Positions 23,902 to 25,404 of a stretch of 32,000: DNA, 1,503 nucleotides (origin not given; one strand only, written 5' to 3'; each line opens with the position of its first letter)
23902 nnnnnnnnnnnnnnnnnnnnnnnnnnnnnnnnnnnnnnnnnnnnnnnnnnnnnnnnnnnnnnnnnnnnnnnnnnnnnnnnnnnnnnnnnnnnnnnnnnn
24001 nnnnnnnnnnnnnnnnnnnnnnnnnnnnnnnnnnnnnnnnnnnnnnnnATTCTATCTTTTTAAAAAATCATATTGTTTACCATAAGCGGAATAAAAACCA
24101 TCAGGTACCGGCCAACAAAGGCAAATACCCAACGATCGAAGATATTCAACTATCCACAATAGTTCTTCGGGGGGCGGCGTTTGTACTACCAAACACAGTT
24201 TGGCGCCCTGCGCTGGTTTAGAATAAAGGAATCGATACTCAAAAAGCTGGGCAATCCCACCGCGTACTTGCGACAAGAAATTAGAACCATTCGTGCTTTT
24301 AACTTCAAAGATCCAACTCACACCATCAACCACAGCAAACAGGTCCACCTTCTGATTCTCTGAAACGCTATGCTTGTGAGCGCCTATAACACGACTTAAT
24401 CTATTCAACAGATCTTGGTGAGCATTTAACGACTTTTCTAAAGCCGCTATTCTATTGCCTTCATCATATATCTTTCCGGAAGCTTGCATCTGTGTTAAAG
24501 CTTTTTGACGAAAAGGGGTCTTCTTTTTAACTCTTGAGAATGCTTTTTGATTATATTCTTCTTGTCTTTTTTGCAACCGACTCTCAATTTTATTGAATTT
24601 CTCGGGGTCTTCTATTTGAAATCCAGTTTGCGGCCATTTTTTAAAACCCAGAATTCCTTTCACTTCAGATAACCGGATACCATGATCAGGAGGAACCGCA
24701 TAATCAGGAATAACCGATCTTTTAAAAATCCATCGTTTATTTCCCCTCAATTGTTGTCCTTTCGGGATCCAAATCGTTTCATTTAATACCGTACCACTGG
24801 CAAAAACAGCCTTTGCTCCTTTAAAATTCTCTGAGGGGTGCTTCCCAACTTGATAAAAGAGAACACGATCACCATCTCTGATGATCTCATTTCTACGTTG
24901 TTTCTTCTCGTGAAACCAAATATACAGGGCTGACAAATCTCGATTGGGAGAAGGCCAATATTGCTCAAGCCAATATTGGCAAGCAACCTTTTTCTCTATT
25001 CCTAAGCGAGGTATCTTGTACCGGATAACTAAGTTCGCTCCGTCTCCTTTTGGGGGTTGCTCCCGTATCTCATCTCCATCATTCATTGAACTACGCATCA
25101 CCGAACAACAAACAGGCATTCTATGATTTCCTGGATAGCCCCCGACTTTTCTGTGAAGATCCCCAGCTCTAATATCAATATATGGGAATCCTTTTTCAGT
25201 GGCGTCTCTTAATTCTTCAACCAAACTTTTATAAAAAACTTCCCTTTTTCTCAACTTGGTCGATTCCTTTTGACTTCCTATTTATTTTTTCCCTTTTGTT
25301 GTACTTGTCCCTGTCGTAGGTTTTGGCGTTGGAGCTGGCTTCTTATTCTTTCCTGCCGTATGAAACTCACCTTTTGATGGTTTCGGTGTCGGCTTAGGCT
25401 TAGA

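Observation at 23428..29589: SIR2-HerA defence pair heads a tightly coupled nine-gene minus-strand array rather than the usual two-gene unit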

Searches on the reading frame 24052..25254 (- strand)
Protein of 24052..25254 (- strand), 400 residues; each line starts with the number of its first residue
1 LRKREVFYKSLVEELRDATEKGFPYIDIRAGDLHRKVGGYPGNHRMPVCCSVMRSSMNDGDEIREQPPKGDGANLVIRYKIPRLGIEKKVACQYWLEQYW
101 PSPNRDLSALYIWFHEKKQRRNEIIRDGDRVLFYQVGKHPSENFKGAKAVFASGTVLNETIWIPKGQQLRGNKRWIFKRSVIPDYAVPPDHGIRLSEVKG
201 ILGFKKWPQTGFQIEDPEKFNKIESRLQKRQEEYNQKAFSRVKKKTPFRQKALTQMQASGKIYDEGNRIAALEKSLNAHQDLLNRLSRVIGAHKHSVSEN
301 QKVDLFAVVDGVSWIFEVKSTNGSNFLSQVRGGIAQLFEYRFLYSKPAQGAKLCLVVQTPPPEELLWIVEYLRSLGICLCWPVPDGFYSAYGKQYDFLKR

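Call 3: search_protein_families(library=pfam, proteins=[window:24052-25254:-], max_evalue=0.1)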
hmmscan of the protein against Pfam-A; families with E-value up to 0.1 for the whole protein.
window:24052-25254:- (400 aa): 0 families

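Call 4: search_protein_families(library=padloc, proteins=[window:24052-25254:-], max_evalue=0.1)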
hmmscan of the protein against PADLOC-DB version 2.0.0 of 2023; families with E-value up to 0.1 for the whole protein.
window:24052-25254:- (400 aa): 1 family
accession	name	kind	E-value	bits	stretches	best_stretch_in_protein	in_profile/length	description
PDLC04160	HEC-07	-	0.047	10.1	1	213-278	339-401/557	-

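Call 8: search_protein_families(library=ncbifam, proteins=[window:24052-25254:-], max_evalue=0.1)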
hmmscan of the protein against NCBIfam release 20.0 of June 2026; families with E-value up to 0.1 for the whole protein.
window:24052-25254:- (400 aa): 1 family
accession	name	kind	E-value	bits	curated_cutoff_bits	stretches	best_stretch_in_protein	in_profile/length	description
NF050051.1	FlagModPseD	domain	0.027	13.1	670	1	205-318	459-570/640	flagellin modification protein PseD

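Call 9: search_solved_structures(query=window:24052-25254:-, max_evalue=10)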
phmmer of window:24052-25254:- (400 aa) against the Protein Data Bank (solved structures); distinct sequences matched with E-value up to 10: 0.

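Call 12: find_homologous_proteins(query=window:24052-25254:-)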
Query window:24052-25254:- (400 aa): 45 proteins with E <= 0.001 among 2846 candidates.
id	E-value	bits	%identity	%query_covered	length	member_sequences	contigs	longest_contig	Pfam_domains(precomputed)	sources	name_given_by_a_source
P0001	1.7e-276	934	100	100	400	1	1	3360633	-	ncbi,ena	-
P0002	8.9e-141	487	65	77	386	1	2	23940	-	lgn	-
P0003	1.6e-137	477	60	85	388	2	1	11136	-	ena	-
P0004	6.0e-121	422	59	77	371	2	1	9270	-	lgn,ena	-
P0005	8.6e-119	415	60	77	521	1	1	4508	-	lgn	-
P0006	5.1e-114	399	56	77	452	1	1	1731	-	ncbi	-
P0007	2.9e-111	390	47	79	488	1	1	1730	-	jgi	jgi:hypothetical protein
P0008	9.6e-105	369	51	78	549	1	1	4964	-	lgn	-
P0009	9.5e-91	323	47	79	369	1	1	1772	-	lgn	-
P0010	4.5e-87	311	46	79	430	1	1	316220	-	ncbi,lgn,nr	ncbi:MAG: hypothetical protein KCHDKBKB_01628 [Elusimicrobia bacterium]|nr:hypothetical protein [Elu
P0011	7.1e-86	307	46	79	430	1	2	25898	-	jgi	jgi:hypothetical protein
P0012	1.1e-83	299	46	76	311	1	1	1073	-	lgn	-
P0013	3.4e-79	285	44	77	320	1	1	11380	-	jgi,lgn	jgi:hypothetical protein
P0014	4.3e-78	281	45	74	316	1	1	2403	-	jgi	jgi:hypothetical protein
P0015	6.1e-23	99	64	19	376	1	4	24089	PF12717.14,PF00514.30,PF02985.29,PF13513.13,PF13646.13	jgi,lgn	jgi:HEAT repeat protein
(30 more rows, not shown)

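Call 13: find_encoding_contigs(protein=P0001, flank=10000, max_places=3)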
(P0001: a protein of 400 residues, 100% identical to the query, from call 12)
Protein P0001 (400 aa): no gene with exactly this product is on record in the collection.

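Call 14: find_encoding_contigs(protein=P0002, flank=10000, max_places=3)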
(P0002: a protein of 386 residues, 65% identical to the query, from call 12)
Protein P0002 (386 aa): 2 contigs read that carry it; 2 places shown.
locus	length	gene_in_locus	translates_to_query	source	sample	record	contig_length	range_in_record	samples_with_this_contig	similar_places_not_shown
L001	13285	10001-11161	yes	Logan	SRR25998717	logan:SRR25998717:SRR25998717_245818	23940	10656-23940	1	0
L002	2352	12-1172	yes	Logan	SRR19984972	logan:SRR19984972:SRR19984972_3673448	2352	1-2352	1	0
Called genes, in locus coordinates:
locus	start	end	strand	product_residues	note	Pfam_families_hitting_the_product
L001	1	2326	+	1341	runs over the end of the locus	PF07669:Eco57I, PF20473:MmeI_Mtase, PF20466:MmeI_TRD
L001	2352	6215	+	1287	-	PF00271:Helicase_C (faint)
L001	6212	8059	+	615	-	PF09369:MZB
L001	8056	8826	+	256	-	PF13091:PLDc_2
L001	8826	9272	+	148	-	PF03852:Vsr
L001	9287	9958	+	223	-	-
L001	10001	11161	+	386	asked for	-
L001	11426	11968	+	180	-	-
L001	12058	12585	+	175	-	-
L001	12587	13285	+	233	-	?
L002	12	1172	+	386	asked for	-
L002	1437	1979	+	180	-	-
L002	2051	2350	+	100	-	?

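Call 15: find_encoding_contigs(protein=P0003, flank=10000, max_places=3)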
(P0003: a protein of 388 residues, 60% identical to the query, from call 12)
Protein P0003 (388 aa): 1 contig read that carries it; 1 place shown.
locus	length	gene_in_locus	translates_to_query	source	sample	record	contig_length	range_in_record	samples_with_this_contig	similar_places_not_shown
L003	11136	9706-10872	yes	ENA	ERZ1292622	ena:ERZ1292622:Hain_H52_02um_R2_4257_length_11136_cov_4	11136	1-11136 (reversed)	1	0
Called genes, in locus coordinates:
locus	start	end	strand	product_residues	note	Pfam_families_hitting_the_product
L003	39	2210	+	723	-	PF00271:Helicase_C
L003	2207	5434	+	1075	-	PF02384:N6_Mtase, PF20473:MmeI_Mtase (weak), PF07669:Eco57I, PF18135:Type_ISP_C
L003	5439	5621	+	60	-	-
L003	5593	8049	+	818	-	PF02463:SMC_N (faint), PF13304:AAA_21 (faint)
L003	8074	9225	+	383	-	PF01381:HTH_3 (weak), PF13560:HTH_31 (weak), PF06114:Peptidase_M78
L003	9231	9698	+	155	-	PF14367:DUF4411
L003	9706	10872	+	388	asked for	-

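Call 16: find_encoding_contigs(protein=P0010, flank=10000, max_places=3)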
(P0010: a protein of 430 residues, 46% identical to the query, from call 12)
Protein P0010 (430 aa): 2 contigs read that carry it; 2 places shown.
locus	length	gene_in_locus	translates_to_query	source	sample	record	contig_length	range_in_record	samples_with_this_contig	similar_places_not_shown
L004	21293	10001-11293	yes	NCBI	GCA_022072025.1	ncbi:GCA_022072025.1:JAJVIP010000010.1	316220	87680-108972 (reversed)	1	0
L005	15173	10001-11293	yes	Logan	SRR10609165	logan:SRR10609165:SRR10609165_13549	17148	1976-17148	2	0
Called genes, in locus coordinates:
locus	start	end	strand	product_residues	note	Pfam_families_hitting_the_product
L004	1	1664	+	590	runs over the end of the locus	PF20275:CTD10, PF10088:DUF2326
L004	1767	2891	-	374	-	PF00589:Phage_integrase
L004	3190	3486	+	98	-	-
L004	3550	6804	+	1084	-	PF13091:PLDc_2, PF04851:ResIII (faint), PF00176:SNF2-rel_dom, PF00271:Helicase_C, PF22590:Cas3-like_C_2 (weak)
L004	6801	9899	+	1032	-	PF20473:MmeI_Mtase (weak), PF07669:Eco57I, PF02384:N6_Mtase (weak), PF12950:TaqI_C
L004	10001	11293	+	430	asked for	-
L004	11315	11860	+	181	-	-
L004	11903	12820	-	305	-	PF06189:5-nucleotidase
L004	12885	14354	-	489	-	PF12705:PDDEXK_1 (weak), PF13482:RNase_H_2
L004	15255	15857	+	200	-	-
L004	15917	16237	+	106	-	-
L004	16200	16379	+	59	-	-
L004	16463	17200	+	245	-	PF12705:PDDEXK_1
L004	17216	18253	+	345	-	PF13479:AAA_24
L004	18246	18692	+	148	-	PF05037:DUF669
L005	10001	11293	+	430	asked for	-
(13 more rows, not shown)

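Call 17: find_encoding_contigs(protein=P0011, flank=10000, max_places=3)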
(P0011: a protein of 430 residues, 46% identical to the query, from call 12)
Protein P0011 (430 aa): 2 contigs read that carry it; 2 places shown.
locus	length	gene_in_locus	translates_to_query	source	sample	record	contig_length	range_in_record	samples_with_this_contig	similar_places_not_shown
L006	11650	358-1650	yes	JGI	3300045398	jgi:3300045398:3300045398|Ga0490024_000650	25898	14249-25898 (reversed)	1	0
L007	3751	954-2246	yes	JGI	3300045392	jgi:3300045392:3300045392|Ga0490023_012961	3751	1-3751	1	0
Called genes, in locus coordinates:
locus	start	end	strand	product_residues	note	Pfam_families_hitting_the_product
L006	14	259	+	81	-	-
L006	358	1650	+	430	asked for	-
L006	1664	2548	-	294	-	PF02899:Phage_int_SAM_1, PF13495:Phage_int_SAM_4, PF00589:Phage_integrase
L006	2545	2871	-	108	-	-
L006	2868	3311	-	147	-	-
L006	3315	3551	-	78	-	-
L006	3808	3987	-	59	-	-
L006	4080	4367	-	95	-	-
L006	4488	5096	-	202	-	-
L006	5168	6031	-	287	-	PF00892:EamA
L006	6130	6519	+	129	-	PF07166:DUF1398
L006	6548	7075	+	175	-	PF17032:Zn_ribbon_15 (faint), PF12773:DZR (weak)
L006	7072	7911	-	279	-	PF01569:PAP2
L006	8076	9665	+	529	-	PF00999:Na_H_Exchanger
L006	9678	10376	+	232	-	-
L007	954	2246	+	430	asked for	-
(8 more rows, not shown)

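Call 18: find_encoding_contigs(protein=P0004, flank=10000, max_places=3)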
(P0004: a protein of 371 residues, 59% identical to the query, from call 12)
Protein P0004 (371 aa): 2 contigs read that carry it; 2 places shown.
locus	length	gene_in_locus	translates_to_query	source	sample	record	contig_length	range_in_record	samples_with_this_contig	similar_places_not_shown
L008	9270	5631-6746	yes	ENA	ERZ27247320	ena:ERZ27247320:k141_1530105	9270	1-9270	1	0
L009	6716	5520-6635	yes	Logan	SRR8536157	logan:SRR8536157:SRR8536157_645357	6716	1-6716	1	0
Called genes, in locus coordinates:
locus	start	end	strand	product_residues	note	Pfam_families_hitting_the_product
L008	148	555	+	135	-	PF08463:EcoEI_R_C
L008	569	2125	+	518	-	PF12161:HsdM_N, PF02384:N6_Mtase, PF01170:UPF0020 (weak), PF07669:Eco57I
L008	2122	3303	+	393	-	PF01420:Methylase_S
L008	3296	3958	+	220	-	PF20247:DUF6602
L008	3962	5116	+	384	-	PF13560:HTH_31 (faint), PF01381:HTH_3 (weak), PF06114:Peptidase_M78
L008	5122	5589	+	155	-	PF14367:DUF4411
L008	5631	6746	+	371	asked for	-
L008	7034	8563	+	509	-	PF01609:DDE_Tnp_1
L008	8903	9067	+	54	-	-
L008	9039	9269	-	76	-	?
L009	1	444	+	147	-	?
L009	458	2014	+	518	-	PF12161:HsdM_N, PF02384:N6_Mtase, PF01170:UPF0020 (weak), PF07669:Eco57I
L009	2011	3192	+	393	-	PF01420:Methylase_S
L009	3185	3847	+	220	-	PF20247:DUF6602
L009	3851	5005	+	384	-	PF13560:HTH_31 (faint), PF01381:HTH_3 (weak), PF06114:Peptidase_M78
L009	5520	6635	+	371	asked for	-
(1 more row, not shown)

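Call 52: predict_structure(alignment_id=A2)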
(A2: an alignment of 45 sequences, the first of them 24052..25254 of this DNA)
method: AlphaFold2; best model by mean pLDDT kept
length: 400 residues; sequences in the alignment: 45
mean_pLDDT: 90.3   pTM: 0.66
mean pLDDT of the five models: 90.3, 90.2, 89.7, 89.2, 88.7
residues with pLDDT >= 90: 288; 70-90: 84; 50-70: 26; < 50: 2
segments of 3 or more residues with pLDDT < 50: none
pLDDT, mean of each block of 10 residues (from residue 1): 77 93 96 81 65 91 90 90 71 93 91 94 93 96 95 95 94 94 94 98 94 96 96 85 84 87 80 93 97 95 94 95 94 95 73 96 96 96 94 80
secondary structure, 60 per line:
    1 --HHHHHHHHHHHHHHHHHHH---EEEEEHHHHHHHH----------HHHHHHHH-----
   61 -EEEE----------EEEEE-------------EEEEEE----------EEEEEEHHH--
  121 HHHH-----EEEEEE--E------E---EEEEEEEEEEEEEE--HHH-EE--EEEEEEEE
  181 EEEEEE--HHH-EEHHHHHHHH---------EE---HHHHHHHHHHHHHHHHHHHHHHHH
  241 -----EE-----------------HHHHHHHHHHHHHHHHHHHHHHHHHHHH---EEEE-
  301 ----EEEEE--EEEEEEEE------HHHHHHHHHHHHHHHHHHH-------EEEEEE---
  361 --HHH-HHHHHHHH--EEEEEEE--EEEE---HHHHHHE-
elements in order: H3-21 E25-29 H30-37 H48-55 E62-65 E76-80 E94-99 E110-115 H121-124 E130-135 E149-162 E173-186 H195-202 H217-240 H265-292 E296-299 E305-309 E312-319 H326-344 E352-357 H367-374 E377-383 E386-389 H393-398

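Call 58: fold_search(model_id=the predicted structure, library=pdb)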
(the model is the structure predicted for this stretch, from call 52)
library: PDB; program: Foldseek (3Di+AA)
matches with E <= 10: 445; with E <= 0.001: 2
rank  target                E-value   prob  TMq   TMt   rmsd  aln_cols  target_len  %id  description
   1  2p5d                  5.2e-05  1.00  0.25  0.61   4.7       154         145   16  Crystal structure of MJECL36 from Methanocaldococcus jannaschii DSM 2661 (released 2007-09-18)
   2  2ph7_B                5.2e-04  1.00  0.24  0.41  14.0       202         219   11  Crystal structure of AF2093 from Archaeoglobus fulgidus (released 2007-05-08)
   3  2ph7_A                1.0e-03  1.00  0.23  0.38   5.4       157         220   14  Crystal structure of AF2093 from Archaeoglobus fulgidus (released 2007-05-08)
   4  1wmm                  1.5e-03  1.00  0.26  0.65   4.2       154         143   14  Crystal structure of PH1033 from Pyrococcus horikoshii Ot3 (released 2005-08-23)
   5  2inb                  2.2e-03  1.00  0.22  0.59   3.3       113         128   16  Crystal structure of an XisH family protein (ZP_00107633.1) from Nostoc punctiforme PCC 73102 at 1.60 A resolution (released 2006-10-24)
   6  5y6c_A                2.7e-03  1.00  0.22  0.52   4.9       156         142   12  Crystal structure of ZmASCH S128A mutant protein from Zymomonas mobilis (released 2018-07-18)
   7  1zce                  4.3e-03  0.99  0.20  0.46   7.2       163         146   10  X-Ray Crystal Structure of Protein Atu2648 from Agrobacterium tumefaciens. Northeast Structural Genomics Consortium Targ (released 2005-04-19)
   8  2hd9                  4.5e-03  1.00  0.25  0.61   4.5       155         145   14  Crystal structure of PH1033 from Pyrococcus horikoshii OT3 (released 2006-12-20)
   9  2okf_A                6.1e-03  1.00  0.20  0.54   3.8       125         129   15  CRYSTAL STRUCTURE OF A FDXN ELEMENT EXCISION CONTROLLING FACTOR PROTEIN (AVA_3312) FROM ANABAENA VARIABILIS AT 1.60 A  (released 2007-01-30)
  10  5eip_A                1.2e-02  1.00  0.22  0.55   5.2       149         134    7  apo-structure of YTH domain of SpMmi1 (released 2016-01-27)
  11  5eim_A                1.5e-02  0.99  0.23  0.50   5.4       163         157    8  YTH domain-containing protein mmi1 and RNA complex (released 2016-01-27)
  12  9u49_A                1.8e-02  1.00  0.23  0.23   4.4       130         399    9  crystal structure of Cdn1 in complex with cA4 (released 2026-02-04)
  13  8z4i_A                1.8e-02  1.00  0.21  0.22   4.3       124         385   13  crystal structure of Cdn1 in complex with cA3 (released 2026-02-04)
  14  5dno_A                1.9e-02  0.98  0.22  0.46   5.6       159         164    8  Crystal structure of Mmi1 YTH domain complex with RNA (released 2016-04-06)
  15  4wqn_A                2.0e-02  1.00  0.26  0.61   3.8       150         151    9  Crystal structure of N6-methyladenosine RNA reader YTHDF2 (released 2014-11-19)
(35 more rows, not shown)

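Call 87: search_dna_similar(query=window:24052-25254:-, collection=plasmids, mode=protein, max_evalue=0.001, max_rows=15)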
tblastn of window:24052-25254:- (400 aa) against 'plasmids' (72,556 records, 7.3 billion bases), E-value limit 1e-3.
Records with a match: 8; places in all: 8; records where one place covers at least 80% of the query: 0.
Best place of each record, by identity: <60% 8.
By first word of the organism name: Haloarcula 2; Tolypothrix 1; Undibacterium 1; Azospirillum 1; Nostoc 1; Tenericutes 1; Pelagibacterium 1.
By predicted mobility (MOB-suite, as given by PLSDB): non-mobilizable 6; mobilizable 2.
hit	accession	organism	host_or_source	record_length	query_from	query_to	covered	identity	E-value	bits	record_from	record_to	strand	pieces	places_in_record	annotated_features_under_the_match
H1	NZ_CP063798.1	Tolypothrix sp. PCC 7712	Soil sample,soil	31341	279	400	31%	36.2%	9e-10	68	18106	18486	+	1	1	hypothetical protein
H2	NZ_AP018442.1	Undibacterium sp. YM2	-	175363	7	101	24%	43.8%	1e-16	90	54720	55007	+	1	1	none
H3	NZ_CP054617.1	Azospirillum oryzae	cell culture,soil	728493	273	381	27%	34.5%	3e-7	60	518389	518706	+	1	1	hypothetical protein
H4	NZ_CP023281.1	Nostoc sp. CENA543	cell culture,Brazilian saline-alkaline ...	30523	279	390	28%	31.1%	4e-6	57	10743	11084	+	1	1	hypothetical protein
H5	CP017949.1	Tenericutes bacterium MO-XQ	Cell culture,subseafloor sediment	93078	6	79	19%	45.3%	3e-11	73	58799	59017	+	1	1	hypothetical protein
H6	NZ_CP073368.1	Haloarcula sinaiiensis ATCC 33800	cell culture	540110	275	386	28%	27.6%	1e-5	55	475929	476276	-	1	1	hypothetical protein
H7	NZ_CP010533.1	Haloarcula sp. CBA1115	monoisolate,Solar salt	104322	275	381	27%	27.9%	1e-4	52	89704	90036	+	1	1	hypothetical protein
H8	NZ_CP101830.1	Pelagibacterium sp. H642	soil,desert land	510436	27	88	16%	40.6%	4e-4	50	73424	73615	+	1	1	hypothetical protein (x2)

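Call 102: find_encoding_contigs(protein=P0013, flank=10000, max_places=3)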
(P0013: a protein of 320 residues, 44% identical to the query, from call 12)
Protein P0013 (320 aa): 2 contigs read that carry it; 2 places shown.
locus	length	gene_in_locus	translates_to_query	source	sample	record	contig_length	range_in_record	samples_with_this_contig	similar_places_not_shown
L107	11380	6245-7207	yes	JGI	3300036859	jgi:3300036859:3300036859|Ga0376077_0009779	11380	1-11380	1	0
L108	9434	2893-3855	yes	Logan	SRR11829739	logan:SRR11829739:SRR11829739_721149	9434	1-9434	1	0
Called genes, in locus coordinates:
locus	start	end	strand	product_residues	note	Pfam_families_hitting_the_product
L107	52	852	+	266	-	PF18135:Type_ISP_C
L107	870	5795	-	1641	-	PF13086:AAA_11, PF13245:AAA_19 (faint), PF13604:AAA_30 (weak), PF13087:AAA_12, PF18741:MTES_1575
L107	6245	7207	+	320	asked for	-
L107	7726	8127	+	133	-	-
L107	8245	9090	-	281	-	-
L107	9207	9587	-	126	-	-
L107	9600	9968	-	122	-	-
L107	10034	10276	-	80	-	-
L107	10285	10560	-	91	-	-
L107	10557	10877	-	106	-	PF11171:DUF2958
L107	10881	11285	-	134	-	PF00436:SSB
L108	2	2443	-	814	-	?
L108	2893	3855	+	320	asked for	-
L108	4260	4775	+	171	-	-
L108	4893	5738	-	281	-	-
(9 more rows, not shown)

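Call 103: find_encoding_contigs(protein=P0008, flank=10000, max_places=3)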
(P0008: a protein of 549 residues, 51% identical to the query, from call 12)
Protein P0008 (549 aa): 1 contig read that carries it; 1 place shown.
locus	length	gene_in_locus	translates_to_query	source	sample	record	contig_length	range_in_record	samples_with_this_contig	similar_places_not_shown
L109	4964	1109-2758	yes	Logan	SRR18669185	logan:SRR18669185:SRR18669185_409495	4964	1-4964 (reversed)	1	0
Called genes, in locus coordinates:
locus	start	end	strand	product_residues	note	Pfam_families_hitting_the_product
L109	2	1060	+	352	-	?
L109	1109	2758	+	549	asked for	-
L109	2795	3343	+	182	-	-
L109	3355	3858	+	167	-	-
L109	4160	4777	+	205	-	PF00589:Phage_integrase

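Call 106: find_encoding_contigs(protein=P0005, flank=10000, max_places=3)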
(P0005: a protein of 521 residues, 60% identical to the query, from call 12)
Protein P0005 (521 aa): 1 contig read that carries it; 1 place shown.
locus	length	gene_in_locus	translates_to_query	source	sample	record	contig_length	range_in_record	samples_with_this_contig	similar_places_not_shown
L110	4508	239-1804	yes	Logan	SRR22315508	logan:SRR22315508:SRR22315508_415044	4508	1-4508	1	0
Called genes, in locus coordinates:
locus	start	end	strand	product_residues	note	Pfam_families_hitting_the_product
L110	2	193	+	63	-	?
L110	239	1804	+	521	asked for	-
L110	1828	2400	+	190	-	PF01844:HNH (weak)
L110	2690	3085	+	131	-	PF03852:Vsr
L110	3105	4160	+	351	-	PF00145:DNA_methylase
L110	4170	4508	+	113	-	?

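Call 110: find_related_loci(query=A5, collection=viral_contigs, flank=10000)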
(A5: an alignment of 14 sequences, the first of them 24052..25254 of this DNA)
Query A5 (400 aa) in viral_contigs; peptide patterns used: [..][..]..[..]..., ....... (x = any residue, [..] = any of these).
189 stretches matched a pattern; 2 encode a relative of the query (tblastn E <= 1e-3); 2 distinct loci.
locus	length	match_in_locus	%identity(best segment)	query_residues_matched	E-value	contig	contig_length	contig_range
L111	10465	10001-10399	37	248-383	7e-21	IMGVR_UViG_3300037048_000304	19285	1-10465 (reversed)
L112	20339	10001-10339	38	272-387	1e-17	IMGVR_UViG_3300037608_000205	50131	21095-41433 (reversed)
